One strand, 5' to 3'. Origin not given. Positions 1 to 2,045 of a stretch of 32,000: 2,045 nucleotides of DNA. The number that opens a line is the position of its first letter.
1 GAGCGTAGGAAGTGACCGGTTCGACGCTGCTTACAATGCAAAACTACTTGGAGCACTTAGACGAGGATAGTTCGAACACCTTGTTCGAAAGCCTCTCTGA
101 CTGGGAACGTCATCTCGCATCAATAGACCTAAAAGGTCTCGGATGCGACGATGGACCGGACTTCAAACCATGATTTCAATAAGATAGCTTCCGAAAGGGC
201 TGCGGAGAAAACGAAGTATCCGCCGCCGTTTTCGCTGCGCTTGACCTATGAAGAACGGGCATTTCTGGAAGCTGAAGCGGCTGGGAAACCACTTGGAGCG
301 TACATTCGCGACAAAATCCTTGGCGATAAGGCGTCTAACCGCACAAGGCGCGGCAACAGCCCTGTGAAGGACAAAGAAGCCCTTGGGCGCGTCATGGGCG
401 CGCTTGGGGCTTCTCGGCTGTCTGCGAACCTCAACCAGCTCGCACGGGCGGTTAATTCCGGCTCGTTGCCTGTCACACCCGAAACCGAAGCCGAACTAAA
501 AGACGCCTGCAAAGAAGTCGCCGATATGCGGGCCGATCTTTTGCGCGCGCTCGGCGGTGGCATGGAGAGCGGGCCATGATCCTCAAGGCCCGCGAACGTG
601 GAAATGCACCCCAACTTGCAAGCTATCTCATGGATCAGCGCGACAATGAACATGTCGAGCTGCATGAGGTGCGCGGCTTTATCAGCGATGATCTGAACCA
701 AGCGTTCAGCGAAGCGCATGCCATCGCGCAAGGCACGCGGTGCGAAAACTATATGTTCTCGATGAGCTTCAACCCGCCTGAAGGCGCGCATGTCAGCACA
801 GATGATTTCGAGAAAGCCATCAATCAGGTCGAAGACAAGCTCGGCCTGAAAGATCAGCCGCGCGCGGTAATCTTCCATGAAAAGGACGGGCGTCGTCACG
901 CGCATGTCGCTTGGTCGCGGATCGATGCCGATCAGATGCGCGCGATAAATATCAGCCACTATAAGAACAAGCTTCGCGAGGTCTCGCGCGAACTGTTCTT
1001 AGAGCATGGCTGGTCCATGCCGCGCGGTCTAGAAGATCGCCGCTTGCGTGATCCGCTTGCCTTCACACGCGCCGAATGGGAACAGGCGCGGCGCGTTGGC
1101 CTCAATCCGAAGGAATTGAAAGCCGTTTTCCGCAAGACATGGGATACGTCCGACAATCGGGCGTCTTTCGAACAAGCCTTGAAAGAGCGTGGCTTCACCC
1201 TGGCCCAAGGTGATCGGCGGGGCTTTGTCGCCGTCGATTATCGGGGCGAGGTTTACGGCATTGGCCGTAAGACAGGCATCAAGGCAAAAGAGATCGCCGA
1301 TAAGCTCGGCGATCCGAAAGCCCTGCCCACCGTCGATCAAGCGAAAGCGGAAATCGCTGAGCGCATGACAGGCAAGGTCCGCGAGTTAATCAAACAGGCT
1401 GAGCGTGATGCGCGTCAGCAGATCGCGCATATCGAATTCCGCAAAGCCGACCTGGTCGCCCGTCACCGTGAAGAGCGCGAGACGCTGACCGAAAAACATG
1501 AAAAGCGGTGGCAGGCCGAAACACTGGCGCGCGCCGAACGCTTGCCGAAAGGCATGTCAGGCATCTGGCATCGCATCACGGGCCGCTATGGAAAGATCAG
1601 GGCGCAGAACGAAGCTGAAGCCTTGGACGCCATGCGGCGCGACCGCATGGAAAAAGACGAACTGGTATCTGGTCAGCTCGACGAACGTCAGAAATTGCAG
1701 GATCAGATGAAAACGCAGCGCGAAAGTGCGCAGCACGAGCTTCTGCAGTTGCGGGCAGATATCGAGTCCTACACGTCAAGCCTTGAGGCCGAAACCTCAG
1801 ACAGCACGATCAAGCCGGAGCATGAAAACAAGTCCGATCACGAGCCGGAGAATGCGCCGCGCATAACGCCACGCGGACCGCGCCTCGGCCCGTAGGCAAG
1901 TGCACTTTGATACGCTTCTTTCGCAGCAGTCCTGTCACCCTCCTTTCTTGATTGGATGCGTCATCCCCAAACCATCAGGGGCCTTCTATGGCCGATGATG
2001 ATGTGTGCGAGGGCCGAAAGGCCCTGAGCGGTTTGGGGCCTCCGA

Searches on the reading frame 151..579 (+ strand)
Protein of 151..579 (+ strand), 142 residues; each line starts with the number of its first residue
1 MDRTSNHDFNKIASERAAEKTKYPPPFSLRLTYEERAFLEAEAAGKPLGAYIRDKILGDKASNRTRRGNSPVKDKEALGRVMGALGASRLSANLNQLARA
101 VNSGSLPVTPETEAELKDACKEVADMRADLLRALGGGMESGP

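Call 56: search_protein_families(library=pfam, proteins=[window:151-579:+], max_evalue=0.001)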
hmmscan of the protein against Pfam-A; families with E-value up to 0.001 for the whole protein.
window:151-579:+ (142 aa): 2 families
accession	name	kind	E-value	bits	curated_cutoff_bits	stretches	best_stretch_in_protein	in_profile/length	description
PF21983.2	NikA-like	-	1.6e-05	25.4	27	1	26-100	6-71/72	Mobilization protein NikA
PF05713.17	MobC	-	0.00064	20.6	23.2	0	89-106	6-23/45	Bacterial mobilisation protein (MobC)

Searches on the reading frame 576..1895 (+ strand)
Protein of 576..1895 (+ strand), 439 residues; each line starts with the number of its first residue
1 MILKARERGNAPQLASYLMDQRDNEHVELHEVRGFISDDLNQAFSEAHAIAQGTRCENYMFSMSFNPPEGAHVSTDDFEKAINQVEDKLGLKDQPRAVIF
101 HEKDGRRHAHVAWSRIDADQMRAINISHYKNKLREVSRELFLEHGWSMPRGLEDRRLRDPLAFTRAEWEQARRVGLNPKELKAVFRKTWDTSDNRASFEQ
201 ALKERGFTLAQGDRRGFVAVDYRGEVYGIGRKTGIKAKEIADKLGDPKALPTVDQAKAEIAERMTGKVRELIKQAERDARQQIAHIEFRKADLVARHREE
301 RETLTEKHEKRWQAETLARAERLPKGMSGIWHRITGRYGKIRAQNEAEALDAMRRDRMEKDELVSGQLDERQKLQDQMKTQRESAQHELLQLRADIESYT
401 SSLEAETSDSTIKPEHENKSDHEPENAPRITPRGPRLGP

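Call 56: search_protein_families(library=pfam, proteins=[window:576-1895:+], max_evalue=0.001)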
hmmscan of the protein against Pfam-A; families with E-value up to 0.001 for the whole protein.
window:576-1895:+ (439 aa): 1 family
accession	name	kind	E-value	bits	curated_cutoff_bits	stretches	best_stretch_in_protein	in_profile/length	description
PF03432.20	Relaxase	-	1.4e-17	64.6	24.6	1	17-146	1-132/132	MobA/VirD2-like, nuclease domain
